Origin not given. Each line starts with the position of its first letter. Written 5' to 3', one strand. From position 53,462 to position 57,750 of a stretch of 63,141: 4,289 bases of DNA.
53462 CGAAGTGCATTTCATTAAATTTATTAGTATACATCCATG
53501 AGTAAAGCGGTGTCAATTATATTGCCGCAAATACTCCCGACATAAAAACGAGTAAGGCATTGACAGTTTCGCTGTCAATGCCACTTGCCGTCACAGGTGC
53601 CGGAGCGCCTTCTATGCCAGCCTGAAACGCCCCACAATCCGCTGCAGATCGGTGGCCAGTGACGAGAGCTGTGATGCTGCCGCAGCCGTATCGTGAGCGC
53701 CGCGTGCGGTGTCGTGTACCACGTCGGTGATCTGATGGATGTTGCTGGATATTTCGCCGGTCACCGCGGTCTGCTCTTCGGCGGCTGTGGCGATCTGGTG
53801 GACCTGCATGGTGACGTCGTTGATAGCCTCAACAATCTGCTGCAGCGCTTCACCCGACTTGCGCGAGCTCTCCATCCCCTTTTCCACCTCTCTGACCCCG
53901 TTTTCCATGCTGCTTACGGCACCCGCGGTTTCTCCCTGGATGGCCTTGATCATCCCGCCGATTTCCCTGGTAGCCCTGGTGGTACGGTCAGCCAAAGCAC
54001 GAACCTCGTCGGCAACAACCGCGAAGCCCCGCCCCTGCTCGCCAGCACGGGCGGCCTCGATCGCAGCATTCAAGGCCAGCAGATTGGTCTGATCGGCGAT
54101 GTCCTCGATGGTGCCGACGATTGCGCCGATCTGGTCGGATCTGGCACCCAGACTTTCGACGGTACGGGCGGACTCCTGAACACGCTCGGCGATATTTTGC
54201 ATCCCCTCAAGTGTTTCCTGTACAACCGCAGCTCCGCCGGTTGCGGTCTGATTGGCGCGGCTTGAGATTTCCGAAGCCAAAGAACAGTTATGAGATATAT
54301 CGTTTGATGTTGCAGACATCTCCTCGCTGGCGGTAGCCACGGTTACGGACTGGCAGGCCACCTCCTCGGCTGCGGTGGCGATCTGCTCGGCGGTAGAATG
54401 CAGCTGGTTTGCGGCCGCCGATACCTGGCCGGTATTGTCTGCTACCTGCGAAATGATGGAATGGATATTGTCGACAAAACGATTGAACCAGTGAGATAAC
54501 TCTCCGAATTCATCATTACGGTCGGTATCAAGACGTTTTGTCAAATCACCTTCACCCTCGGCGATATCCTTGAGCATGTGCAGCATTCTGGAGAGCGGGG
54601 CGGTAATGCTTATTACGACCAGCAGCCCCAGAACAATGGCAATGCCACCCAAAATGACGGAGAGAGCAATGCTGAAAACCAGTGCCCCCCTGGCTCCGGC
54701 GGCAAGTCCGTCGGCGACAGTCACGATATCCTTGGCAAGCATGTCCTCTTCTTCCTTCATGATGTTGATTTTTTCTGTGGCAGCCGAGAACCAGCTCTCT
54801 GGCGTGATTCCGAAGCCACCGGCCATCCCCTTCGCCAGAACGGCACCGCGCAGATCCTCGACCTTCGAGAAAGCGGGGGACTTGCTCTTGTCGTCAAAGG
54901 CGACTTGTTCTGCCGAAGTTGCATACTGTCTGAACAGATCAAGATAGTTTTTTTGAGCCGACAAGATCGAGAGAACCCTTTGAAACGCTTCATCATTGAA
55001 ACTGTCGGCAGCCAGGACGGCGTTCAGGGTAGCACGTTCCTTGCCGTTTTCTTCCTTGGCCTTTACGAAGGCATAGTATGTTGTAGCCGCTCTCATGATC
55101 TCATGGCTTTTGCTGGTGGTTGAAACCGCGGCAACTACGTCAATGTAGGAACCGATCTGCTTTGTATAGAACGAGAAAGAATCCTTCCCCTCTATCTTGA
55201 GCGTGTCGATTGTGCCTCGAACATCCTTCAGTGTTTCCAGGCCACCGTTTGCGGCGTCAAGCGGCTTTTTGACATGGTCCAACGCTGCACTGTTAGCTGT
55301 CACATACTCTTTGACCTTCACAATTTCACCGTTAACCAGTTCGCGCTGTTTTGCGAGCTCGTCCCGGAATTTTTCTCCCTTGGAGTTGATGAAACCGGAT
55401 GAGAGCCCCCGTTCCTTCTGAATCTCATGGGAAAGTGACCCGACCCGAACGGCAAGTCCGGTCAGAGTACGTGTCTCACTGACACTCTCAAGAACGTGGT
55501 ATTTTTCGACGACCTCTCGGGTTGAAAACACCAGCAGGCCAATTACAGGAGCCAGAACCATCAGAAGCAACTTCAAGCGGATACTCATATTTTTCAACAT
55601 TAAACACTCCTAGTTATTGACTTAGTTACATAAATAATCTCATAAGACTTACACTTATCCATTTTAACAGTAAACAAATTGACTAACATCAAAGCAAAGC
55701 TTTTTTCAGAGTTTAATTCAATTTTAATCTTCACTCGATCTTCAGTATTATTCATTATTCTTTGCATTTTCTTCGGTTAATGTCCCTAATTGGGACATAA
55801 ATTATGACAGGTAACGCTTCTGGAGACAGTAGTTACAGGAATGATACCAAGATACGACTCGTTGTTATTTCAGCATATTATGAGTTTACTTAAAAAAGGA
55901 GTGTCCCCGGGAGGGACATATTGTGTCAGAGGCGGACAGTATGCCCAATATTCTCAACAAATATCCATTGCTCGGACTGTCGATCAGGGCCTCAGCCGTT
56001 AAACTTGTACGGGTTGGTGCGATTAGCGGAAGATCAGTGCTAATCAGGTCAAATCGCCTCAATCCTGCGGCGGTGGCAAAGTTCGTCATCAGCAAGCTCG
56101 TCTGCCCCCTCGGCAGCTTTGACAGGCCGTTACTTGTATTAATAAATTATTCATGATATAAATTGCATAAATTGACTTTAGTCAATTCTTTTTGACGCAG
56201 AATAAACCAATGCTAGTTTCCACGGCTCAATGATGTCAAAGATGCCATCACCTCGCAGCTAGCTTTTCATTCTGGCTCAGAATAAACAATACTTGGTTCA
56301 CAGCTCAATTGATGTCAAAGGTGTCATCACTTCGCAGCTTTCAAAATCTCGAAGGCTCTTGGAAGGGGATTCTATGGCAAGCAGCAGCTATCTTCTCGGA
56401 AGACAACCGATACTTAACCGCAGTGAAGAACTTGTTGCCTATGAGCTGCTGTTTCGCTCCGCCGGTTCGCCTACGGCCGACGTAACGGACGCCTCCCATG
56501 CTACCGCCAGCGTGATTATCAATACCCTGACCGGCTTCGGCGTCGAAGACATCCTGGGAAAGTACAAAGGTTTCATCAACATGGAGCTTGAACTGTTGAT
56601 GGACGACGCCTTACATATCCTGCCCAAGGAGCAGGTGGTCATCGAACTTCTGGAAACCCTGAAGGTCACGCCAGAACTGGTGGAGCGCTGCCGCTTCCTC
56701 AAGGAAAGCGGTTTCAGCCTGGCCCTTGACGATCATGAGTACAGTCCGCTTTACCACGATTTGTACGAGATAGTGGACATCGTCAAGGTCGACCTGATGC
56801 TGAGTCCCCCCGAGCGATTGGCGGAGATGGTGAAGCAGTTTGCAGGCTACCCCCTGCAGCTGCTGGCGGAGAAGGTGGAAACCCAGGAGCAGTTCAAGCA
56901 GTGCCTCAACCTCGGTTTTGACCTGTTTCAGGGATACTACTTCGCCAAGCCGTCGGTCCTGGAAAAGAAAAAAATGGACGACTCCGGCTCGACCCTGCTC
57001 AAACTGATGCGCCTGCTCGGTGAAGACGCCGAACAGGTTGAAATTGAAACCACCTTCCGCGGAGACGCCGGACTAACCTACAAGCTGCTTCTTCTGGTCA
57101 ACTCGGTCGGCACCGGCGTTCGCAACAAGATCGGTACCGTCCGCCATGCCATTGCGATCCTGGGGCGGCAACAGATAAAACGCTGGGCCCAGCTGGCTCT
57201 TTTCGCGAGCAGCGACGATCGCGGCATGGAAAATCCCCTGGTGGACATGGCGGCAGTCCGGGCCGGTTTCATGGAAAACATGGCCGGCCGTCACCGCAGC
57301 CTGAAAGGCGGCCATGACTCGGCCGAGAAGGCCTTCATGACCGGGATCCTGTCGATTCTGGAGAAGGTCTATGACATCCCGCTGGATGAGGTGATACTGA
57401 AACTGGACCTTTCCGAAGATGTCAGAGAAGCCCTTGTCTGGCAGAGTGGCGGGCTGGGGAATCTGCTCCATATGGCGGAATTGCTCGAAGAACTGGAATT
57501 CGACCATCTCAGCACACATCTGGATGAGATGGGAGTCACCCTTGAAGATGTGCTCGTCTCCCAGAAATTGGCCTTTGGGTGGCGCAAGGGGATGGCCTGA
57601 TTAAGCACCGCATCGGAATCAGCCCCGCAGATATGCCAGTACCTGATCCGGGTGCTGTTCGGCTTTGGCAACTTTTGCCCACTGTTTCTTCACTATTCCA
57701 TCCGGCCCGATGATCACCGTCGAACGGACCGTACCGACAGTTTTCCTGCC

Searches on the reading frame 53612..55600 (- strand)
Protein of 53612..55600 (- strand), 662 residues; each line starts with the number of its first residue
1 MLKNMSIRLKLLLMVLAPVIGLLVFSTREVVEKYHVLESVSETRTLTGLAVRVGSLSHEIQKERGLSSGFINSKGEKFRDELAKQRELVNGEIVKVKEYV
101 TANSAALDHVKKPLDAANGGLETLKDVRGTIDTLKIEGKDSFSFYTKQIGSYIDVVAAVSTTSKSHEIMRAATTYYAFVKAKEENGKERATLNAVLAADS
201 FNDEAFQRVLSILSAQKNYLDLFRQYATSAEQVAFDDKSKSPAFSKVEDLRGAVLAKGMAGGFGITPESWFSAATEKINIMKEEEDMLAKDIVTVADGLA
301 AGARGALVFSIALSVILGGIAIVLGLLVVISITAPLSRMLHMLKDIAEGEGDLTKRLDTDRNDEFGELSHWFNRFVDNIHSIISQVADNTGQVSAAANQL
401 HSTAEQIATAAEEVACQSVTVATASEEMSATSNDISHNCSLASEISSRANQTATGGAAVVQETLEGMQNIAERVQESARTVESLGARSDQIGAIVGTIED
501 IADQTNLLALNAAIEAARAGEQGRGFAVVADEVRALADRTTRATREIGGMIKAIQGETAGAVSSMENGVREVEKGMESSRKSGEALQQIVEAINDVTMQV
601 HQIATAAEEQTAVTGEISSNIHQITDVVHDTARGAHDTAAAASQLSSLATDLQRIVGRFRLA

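Call 67: search_protein_families(library=pfam, proteins=[window:53612-55600:-], max_evalue=0.00001)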
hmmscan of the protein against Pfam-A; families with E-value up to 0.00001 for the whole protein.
window:53612-55600:- (662 aa): 3 families
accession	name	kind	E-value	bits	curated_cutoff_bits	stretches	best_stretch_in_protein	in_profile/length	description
PF08376.15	NIT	-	1.9e-55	189.3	24.9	1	56-292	2-238/239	Nitrate and nitrite sensing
PF00015.26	MCPsignal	-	5.5e-49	166.7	34.6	1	443-627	1-171/172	Methyl-accepting chemotaxis protein (MCP) signalling domain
PF00672.30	HAMP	-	4.1e-10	40.3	25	1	331-380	5-52/53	HAMP domain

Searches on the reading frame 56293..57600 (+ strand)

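Call 67: search_protein_families(library=pfam, proteins=[window:56293-57600:+], max_evalue=0.00001)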
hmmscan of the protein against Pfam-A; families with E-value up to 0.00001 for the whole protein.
window:56293-57600:+ (435 aa): 2 families
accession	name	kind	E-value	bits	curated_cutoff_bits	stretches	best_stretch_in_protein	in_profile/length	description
PF00563.25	EAL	-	1.7e-13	50.9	31.3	1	107-220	111-236/236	EAL domain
PF08668.18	HDOD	-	1.6e-09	38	22.9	1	244-354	18-128/196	HDOD domain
